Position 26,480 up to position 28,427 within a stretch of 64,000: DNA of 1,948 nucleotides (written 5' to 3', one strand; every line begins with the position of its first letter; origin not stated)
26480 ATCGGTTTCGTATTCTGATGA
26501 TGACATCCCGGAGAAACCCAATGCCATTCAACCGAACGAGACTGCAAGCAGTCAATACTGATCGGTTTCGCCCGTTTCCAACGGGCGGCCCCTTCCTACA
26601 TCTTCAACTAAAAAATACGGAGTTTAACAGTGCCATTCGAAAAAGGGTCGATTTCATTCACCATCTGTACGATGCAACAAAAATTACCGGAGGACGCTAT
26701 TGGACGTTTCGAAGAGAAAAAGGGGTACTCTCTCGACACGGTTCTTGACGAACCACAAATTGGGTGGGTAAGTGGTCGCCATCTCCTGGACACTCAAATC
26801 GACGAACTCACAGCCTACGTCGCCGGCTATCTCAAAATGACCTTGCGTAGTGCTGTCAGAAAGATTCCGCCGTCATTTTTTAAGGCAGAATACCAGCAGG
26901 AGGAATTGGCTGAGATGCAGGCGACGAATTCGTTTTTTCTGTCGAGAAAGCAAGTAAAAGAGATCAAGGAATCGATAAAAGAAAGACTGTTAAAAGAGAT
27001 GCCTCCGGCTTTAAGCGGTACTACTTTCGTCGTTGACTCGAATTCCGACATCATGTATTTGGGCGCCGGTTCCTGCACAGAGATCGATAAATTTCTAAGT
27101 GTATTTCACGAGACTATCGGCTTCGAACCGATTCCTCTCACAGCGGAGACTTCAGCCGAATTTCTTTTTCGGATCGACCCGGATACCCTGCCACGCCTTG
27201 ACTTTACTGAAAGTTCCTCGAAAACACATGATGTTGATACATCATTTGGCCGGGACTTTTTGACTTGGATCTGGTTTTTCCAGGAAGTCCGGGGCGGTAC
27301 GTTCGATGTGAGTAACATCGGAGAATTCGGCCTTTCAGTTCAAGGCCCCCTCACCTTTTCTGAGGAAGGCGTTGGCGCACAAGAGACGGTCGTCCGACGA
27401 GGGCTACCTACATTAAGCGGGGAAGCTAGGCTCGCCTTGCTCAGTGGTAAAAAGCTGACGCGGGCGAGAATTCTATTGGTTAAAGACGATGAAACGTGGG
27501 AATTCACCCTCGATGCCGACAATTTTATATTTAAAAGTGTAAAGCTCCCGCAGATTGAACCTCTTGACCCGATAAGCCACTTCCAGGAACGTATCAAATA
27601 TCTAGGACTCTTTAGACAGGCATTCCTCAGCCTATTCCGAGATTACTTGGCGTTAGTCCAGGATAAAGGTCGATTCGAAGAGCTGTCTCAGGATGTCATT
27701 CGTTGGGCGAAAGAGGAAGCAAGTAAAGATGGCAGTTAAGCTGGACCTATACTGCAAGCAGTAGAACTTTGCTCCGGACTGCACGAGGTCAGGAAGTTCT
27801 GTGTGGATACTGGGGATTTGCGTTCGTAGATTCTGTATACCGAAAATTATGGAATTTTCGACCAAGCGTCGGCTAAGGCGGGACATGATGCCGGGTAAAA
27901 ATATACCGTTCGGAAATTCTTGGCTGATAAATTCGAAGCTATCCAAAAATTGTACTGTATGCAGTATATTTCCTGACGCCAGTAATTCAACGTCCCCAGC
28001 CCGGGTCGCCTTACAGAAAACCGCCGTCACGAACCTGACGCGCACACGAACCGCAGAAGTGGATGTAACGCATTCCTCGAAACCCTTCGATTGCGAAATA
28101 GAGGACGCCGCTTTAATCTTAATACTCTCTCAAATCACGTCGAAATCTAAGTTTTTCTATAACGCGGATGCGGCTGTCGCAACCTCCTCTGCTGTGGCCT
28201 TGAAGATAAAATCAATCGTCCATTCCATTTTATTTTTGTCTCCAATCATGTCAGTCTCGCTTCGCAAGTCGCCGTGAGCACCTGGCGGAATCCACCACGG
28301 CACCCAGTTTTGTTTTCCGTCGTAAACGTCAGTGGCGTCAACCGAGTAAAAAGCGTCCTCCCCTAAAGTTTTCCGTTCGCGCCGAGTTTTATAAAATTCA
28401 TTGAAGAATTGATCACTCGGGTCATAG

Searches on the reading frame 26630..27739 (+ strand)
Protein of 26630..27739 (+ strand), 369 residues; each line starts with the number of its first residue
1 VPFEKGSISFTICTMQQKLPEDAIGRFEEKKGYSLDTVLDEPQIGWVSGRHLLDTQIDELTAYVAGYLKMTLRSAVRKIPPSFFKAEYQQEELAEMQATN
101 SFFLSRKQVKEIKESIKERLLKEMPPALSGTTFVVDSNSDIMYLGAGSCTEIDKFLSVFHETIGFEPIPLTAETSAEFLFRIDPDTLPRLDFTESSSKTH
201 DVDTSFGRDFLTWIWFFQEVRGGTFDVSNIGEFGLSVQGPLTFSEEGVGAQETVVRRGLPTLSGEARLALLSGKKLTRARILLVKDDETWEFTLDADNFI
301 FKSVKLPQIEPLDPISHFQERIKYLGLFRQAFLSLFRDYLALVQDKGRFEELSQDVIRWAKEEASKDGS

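Call 12: search_protein_families(library=pfam, proteins=[window:26630-27739:+], max_evalue=0.001)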
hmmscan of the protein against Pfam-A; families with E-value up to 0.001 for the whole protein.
window:26630-27739:+ (369 aa): 1 family
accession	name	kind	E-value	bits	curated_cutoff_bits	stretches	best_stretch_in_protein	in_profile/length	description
PF04381.17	RdgC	-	1.2e-09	38.3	25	1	39-171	37-165/298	Putative exonuclease, RdgC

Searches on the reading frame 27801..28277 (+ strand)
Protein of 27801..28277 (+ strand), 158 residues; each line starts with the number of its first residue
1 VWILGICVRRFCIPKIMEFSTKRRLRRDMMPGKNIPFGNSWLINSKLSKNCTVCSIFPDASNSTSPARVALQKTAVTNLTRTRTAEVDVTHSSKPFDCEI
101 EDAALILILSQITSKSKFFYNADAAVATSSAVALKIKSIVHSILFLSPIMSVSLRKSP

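Call 12: search_protein_families(library=pfam, proteins=[window:27801-28277:+], max_evalue=0.001)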
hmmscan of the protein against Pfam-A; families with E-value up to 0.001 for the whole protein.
window:27801-28277:+ (158 aa): 0 families
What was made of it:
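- Tried and rejected: The 695-aa ORF at 28157-30244 has no Pfam family (call 12).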
